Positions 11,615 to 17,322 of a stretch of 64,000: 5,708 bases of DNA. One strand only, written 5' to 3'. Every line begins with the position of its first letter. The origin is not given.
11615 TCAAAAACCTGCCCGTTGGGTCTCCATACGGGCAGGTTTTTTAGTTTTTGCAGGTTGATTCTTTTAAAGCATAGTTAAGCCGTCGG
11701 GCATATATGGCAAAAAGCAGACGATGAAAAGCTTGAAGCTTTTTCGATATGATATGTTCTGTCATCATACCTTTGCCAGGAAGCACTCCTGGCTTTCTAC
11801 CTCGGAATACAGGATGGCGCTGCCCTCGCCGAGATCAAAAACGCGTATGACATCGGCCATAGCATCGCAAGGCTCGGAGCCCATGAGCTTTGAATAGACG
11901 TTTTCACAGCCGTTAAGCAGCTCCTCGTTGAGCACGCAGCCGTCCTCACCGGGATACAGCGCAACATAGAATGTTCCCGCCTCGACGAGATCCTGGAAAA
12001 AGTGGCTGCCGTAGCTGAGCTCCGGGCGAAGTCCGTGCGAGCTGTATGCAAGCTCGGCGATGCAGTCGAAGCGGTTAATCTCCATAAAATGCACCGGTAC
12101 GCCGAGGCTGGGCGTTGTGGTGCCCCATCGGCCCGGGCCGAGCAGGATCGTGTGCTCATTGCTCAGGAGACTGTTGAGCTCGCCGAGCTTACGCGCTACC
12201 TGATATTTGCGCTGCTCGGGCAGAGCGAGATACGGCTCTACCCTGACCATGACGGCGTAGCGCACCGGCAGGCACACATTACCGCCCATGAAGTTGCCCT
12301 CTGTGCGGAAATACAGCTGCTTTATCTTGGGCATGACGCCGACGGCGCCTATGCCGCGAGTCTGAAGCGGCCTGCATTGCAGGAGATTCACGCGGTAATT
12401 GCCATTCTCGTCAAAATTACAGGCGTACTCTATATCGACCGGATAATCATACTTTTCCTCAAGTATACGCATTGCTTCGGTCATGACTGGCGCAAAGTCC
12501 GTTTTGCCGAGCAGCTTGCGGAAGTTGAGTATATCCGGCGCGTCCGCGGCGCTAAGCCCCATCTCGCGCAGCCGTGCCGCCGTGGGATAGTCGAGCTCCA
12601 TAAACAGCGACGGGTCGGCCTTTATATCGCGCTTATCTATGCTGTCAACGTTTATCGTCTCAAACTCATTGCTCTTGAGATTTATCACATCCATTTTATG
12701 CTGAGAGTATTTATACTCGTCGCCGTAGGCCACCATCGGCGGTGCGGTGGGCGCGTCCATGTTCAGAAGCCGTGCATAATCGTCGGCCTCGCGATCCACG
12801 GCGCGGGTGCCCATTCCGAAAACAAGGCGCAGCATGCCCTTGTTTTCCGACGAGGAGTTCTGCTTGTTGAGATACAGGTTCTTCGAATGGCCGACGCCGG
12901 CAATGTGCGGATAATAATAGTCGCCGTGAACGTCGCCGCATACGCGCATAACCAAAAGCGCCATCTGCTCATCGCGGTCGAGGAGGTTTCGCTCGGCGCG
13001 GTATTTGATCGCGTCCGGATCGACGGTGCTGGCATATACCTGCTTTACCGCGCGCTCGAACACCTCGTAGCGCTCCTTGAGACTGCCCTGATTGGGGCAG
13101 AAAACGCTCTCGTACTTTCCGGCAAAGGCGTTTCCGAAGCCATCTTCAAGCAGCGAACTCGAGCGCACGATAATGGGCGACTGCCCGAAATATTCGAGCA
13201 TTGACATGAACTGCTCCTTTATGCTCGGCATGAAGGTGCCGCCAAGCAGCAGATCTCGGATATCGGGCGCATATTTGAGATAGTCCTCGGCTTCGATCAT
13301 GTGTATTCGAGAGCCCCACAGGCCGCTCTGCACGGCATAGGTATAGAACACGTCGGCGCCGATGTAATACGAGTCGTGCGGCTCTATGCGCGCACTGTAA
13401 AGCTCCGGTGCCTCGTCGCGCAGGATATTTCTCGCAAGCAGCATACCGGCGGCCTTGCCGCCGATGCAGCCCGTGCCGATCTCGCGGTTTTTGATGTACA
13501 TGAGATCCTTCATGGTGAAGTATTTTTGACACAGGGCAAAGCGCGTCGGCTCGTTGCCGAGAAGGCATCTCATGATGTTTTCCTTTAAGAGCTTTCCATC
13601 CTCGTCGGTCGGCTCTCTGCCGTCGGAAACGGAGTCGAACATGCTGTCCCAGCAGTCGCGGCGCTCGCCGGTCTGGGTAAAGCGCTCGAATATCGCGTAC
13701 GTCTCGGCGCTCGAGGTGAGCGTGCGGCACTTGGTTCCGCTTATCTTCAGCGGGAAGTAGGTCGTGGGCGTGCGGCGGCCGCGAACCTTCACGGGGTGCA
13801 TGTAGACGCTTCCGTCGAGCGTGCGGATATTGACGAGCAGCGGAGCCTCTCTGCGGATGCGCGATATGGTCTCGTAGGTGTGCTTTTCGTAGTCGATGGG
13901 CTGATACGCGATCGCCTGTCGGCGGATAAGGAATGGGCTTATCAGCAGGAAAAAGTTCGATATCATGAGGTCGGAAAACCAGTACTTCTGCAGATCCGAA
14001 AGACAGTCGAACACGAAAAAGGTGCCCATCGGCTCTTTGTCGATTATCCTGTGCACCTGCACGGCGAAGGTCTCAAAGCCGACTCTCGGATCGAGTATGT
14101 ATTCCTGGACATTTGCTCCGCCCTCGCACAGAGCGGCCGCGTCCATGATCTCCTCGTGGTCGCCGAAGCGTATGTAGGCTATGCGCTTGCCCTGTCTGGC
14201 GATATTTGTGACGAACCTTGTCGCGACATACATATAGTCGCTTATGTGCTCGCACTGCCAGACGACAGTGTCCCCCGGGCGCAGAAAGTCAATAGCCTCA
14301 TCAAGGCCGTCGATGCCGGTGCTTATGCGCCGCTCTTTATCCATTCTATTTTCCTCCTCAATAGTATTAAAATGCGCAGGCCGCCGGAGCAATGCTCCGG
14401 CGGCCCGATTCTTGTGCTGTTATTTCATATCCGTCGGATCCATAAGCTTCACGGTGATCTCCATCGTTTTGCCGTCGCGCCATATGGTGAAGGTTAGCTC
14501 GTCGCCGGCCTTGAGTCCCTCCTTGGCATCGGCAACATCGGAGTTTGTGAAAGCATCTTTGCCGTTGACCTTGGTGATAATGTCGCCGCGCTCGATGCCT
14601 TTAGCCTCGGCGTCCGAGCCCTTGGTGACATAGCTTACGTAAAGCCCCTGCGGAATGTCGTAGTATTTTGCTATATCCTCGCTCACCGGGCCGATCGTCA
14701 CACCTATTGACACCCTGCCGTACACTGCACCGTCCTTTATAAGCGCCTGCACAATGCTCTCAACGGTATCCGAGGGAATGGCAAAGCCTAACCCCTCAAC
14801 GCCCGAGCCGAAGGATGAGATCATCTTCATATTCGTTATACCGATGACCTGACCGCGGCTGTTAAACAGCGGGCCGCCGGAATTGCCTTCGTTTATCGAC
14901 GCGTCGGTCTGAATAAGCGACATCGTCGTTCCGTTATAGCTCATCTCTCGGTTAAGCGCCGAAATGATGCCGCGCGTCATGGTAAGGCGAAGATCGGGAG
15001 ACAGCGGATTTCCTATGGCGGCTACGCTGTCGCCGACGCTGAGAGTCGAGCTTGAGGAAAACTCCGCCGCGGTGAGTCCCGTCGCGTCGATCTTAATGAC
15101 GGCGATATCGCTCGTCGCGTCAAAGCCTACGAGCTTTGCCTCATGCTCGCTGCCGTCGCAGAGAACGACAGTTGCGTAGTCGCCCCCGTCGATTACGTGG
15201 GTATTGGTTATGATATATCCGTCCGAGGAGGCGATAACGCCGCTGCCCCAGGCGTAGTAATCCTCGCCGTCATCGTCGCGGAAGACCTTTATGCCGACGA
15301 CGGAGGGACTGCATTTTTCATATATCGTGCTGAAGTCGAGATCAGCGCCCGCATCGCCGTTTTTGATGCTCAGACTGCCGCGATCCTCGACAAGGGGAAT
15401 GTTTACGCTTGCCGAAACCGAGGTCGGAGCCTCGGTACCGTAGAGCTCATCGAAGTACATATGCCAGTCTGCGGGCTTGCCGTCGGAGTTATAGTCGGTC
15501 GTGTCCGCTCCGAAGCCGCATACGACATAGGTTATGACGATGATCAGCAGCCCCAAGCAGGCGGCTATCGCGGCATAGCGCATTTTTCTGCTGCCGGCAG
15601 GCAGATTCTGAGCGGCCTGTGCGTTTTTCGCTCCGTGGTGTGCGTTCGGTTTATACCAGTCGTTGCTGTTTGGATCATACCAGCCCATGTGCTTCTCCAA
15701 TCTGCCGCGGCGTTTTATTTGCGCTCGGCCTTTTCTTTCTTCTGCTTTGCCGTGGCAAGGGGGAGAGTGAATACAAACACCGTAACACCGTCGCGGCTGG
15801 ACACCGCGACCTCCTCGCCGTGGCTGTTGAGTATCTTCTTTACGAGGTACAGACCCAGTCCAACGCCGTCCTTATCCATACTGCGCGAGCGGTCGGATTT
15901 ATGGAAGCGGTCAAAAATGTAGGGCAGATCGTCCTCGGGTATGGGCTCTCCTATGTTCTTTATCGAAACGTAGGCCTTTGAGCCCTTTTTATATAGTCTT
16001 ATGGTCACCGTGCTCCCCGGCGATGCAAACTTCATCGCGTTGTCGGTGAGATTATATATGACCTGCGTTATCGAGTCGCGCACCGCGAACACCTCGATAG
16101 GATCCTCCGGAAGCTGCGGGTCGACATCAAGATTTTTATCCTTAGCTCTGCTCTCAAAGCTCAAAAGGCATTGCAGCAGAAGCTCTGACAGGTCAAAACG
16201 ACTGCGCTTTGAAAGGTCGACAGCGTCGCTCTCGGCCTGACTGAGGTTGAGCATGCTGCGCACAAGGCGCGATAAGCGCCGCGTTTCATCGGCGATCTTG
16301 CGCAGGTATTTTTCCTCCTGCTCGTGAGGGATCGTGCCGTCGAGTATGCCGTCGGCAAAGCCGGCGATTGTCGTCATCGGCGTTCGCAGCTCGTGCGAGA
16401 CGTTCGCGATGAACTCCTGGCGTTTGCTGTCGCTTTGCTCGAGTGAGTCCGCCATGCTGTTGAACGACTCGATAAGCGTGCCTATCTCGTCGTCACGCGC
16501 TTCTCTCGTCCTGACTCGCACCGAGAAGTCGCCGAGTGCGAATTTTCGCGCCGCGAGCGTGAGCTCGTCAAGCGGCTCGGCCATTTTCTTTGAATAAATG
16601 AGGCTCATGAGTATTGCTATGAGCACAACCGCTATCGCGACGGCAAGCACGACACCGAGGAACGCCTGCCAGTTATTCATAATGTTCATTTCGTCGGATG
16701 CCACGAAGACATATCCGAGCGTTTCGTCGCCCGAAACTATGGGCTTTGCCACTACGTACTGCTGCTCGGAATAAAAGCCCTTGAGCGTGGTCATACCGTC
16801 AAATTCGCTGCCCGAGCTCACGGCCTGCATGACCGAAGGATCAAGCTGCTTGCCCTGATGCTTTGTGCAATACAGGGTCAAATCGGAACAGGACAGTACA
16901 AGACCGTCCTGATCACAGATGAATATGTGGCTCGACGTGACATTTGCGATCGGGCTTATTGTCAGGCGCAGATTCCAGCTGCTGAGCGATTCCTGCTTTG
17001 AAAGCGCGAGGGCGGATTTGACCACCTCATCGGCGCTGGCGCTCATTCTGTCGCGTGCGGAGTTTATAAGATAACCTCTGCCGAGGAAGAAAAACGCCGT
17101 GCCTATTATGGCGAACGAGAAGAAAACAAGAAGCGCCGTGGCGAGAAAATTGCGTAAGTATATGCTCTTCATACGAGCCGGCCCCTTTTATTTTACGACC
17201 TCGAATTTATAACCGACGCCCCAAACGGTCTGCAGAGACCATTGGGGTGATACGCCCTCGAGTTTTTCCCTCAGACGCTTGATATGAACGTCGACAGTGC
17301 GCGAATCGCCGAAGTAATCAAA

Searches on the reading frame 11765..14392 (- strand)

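Call 30: search_protein_families(library=pfam, proteins=[window:11765-14392:-], max_evalue=0.00001)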
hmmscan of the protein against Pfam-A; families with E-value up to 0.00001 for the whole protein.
window:11765-14392:- (875 aa): 1 family
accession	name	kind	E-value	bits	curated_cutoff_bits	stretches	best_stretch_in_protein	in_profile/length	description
PF01326.24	PPDK_N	-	2.4e-43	149.1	27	1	309-681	3-314/328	Pyruvate phosphate dikinase, AMP/ATP-binding domain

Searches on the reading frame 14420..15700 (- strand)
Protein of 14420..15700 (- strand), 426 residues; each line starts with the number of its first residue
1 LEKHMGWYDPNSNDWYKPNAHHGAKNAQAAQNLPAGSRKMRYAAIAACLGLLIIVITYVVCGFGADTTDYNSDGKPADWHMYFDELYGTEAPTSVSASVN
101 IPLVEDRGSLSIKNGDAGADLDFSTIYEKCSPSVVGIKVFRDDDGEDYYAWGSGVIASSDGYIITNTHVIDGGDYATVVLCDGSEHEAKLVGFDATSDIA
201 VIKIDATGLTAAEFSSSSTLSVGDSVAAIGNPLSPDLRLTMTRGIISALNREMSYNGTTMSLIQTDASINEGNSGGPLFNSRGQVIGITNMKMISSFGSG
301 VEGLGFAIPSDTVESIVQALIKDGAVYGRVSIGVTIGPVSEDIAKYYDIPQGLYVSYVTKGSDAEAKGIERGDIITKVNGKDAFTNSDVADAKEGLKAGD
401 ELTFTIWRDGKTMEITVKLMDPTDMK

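Call 30: search_protein_families(library=pfam, proteins=[window:14420-15700:-], max_evalue=0.00001)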
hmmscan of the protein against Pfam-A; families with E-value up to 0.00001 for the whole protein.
window:14420-15700:- (426 aa): 5 families
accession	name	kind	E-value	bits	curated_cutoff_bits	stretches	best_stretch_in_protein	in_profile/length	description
PF13365.12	Trypsin_2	-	4e-33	115.6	27.6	1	152-288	1-144/144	Trypsin-like peptidase domain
PF00089.32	Trypsin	-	4.3e-16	59.8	20.6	1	150-312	25-215/220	Trypsin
PF13180.12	PDZ_2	-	8.3e-12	45.7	27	1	332-419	3-80/80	PDZ domain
PF00595.29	PDZ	-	1.1e-08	35.8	23.2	1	331-406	11-80/81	PDZ domain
PF17820.7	PDZ_6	-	9.1e-08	32.2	27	1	354-408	1-54/54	PDZ domain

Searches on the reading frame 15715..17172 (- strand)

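Call 30: search_protein_families(library=pfam, proteins=[window:15715-17172:-], max_evalue=0.00001)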
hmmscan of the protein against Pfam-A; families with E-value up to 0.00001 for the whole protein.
window:15715-17172:- (485 aa): 3 families
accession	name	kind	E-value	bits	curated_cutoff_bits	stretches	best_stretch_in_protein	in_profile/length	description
PF02518.31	HATPase_c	-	1.4e-22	80.7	26.4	1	365-473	3-110/111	Histidine kinase-, DNA gyrase B-, and HSP90-like ATPase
PF00512.31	HisKA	-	1.1e-18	67.5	26.9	1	251-315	2-65/66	His Kinase A (phospho-acceptor) domain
PF00672.30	HAMP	-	1.3e-12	48.3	25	1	195-246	4-53/53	HAMP domain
